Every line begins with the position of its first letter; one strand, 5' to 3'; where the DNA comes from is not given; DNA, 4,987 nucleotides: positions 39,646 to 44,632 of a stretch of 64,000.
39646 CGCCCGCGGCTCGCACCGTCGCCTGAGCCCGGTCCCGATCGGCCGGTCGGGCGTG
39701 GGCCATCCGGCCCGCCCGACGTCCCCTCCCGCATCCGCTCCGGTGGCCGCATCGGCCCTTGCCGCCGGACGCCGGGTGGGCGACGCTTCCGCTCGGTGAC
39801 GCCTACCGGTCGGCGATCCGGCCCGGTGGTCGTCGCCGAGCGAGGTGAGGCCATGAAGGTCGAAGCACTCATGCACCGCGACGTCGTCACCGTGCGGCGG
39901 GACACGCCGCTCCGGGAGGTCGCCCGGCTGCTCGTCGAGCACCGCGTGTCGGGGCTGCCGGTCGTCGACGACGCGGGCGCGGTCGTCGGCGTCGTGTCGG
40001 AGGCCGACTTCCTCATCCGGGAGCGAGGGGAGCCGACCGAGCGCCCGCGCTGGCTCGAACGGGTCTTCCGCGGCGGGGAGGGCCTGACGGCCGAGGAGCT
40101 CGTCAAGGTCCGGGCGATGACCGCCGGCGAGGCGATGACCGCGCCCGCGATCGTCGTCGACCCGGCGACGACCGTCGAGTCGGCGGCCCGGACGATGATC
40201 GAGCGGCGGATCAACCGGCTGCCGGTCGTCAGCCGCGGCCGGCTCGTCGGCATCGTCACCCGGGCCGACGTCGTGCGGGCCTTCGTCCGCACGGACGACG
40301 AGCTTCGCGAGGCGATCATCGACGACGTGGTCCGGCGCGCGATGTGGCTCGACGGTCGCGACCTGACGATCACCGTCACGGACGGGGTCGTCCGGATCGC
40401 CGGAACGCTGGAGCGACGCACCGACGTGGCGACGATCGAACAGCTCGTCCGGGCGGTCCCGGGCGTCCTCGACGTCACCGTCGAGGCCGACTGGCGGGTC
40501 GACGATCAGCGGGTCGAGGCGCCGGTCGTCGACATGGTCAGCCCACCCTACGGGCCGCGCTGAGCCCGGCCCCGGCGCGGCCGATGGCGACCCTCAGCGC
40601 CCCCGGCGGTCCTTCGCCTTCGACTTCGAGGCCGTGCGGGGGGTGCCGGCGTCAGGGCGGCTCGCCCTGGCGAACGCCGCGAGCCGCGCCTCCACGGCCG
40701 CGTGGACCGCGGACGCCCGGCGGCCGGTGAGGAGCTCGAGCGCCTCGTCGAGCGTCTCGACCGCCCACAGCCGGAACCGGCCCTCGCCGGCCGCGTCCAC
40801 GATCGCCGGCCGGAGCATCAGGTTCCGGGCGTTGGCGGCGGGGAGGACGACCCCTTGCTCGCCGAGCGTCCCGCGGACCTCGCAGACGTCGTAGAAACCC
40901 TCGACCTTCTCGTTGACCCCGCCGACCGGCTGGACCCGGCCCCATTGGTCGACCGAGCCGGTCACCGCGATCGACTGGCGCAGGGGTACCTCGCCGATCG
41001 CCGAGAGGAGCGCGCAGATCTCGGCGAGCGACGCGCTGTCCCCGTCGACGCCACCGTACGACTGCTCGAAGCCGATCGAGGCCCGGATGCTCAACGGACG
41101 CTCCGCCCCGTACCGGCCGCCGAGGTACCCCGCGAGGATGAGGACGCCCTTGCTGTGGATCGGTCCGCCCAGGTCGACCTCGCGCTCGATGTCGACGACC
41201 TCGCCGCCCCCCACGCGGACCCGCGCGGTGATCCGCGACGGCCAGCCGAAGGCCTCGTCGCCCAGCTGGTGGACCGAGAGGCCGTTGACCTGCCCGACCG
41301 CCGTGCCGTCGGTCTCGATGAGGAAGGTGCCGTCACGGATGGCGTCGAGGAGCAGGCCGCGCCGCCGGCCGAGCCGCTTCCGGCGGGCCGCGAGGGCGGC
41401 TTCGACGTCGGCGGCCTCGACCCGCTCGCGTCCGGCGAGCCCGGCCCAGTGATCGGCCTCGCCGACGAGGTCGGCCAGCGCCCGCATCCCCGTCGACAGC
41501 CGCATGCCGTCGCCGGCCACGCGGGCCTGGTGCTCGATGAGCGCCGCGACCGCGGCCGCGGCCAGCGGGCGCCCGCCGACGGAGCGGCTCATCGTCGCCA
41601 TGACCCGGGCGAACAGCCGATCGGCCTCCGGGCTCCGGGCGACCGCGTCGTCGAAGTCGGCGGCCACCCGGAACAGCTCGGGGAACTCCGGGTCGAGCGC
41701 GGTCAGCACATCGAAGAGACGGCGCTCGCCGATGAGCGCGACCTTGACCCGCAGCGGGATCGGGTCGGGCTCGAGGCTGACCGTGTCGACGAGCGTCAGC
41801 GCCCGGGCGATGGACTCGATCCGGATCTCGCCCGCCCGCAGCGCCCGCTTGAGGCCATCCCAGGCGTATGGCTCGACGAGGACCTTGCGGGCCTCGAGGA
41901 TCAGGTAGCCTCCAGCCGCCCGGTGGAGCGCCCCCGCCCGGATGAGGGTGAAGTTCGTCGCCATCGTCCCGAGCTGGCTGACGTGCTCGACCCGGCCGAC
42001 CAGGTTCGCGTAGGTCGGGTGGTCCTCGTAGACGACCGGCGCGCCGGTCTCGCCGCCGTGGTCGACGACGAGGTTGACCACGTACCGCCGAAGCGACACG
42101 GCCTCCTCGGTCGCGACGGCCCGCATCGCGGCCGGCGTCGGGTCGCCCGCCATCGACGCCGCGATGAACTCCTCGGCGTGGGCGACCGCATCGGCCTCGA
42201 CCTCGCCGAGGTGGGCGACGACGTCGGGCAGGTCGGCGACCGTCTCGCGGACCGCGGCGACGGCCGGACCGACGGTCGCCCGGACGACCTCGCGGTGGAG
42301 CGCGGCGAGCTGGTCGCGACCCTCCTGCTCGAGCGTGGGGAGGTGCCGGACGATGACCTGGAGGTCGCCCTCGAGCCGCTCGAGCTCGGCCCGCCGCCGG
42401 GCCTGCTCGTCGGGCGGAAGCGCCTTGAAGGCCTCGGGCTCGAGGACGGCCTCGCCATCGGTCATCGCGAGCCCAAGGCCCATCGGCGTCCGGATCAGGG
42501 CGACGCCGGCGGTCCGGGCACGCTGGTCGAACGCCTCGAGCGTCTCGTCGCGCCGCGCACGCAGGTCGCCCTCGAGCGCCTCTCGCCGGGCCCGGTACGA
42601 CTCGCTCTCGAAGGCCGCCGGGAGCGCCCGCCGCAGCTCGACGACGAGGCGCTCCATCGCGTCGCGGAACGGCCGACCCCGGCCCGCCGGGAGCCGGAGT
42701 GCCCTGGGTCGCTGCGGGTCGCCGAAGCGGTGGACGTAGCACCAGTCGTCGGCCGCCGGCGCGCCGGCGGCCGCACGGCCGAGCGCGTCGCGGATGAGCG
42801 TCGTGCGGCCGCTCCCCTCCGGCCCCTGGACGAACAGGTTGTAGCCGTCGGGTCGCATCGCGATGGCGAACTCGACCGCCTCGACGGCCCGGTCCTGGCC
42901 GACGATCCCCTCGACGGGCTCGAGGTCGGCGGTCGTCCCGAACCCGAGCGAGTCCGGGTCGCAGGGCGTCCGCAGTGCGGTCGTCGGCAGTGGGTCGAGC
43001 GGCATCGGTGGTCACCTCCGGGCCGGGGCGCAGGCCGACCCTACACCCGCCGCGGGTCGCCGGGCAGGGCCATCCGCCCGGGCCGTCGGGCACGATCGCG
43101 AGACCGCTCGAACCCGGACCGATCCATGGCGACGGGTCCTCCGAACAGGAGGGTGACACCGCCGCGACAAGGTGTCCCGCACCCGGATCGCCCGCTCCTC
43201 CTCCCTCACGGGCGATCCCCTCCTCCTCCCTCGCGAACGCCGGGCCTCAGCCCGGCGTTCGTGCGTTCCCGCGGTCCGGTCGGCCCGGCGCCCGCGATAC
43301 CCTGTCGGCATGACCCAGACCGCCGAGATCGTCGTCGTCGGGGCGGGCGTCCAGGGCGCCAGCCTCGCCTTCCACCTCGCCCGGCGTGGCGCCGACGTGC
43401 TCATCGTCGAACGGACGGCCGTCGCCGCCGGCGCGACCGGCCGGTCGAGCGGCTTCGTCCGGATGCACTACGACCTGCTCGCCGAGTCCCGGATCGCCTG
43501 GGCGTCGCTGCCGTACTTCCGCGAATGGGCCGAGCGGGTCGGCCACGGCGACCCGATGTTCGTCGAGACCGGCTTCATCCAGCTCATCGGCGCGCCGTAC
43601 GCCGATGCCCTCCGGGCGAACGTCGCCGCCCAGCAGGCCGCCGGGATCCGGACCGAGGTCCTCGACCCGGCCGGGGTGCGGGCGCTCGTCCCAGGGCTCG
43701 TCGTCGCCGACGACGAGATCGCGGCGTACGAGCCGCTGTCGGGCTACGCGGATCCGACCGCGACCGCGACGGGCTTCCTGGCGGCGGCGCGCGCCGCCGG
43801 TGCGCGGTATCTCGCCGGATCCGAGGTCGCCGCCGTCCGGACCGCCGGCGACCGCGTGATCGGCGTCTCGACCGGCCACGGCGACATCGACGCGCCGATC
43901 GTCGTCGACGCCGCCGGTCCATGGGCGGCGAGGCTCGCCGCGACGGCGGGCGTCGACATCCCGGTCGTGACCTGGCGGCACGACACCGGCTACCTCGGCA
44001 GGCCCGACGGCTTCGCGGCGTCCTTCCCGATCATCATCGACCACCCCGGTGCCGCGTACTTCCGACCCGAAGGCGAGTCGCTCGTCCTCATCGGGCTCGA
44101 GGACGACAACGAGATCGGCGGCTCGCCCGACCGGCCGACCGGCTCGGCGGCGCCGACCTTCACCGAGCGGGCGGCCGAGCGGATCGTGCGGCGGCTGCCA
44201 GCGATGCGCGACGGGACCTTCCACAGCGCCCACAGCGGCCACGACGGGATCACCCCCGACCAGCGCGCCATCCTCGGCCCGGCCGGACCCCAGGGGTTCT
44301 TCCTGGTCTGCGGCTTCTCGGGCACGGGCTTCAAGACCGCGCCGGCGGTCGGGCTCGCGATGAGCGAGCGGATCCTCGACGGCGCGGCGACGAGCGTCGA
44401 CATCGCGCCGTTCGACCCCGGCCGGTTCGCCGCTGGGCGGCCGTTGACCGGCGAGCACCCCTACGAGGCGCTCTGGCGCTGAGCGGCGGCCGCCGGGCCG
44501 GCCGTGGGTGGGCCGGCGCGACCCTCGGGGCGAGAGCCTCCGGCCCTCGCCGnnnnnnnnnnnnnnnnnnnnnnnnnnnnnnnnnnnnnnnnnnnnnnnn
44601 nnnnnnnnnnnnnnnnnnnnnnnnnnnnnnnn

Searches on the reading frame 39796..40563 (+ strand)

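Call 69: search_protein_families(library=pfam, proteins=[window:39796-40563:+], max_evalue=0.00001)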
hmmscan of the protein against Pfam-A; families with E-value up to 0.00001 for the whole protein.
window:39796-40563:+ (255 aa): 2 families
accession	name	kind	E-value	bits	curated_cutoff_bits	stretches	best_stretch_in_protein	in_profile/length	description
PF00571.33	CBS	-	5.2e-33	113.6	24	2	22-73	1-52/57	CBS domain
PF04972.22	BON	-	6.1e-08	33.3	27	1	167-230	1-64/69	BON domain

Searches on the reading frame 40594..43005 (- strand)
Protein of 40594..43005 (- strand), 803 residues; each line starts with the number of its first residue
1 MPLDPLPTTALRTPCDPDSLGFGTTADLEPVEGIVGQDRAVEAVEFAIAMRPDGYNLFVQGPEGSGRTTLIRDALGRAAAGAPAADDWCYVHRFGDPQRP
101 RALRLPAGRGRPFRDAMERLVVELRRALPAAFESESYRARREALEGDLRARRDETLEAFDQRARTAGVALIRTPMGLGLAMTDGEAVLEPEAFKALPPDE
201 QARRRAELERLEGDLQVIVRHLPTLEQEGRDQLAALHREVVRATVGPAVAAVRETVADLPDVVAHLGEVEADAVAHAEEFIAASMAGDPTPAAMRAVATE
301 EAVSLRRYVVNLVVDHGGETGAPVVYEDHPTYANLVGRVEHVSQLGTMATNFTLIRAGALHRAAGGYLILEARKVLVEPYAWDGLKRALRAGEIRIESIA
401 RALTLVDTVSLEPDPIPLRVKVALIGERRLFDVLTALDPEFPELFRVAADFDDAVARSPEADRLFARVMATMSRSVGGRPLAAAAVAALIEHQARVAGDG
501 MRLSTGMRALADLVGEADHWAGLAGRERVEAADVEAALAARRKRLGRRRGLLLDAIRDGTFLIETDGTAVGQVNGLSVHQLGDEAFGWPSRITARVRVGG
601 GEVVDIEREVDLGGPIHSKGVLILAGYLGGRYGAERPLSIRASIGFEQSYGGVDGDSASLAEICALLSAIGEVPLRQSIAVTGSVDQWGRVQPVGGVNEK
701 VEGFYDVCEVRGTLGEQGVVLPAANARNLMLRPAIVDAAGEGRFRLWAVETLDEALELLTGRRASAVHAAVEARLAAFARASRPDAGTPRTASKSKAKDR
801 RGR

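Call 69: search_protein_families(library=pfam, proteins=[window:40594-43005:-], max_evalue=0.00001)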
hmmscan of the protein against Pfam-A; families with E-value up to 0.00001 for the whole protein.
window:40594-43005:- (803 aa): 4 families
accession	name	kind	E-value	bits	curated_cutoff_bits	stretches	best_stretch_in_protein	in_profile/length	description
PF13654.12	AAA_32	-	1.4e-52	177.6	21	1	321-452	2-133/133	LonB-like, AAA domain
PF20436.4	LonB_AAA-LID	-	3.8e-19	68.9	22.4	1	480-544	1-65/65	Archaeal LonB, AAA+ ATPase LID domain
PF20437.3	LonC_helical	-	3.5e-16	59.3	24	1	87-120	1-34/34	Lon-like LonC helical domain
PF05362.19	Lon_C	-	4.7e-09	36.6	21.1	1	654-757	108-200/205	Lon protease (S16) C-terminal proteolytic domain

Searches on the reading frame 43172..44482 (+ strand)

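Call 69: search_protein_families(library=pfam, proteins=[window:43172-44482:+], max_evalue=0.00001)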
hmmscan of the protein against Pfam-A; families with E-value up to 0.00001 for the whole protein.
window:43172-44482:+ (436 aa): 3 families
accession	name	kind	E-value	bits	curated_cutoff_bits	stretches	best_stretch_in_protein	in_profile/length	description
PF01266.30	DAO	-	3.1e-56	191.9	27.9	1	53-400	2-353/353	FAD dependent oxidoreductase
PF12831.13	FAD_oxidored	-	9.6e-08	32.2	27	1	52-263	1-157/416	FAD dependent oxidoreductase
PF00890.30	FAD_binding_2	-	4.8e-06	26.5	20.4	1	53-100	2-49/414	FAD binding domain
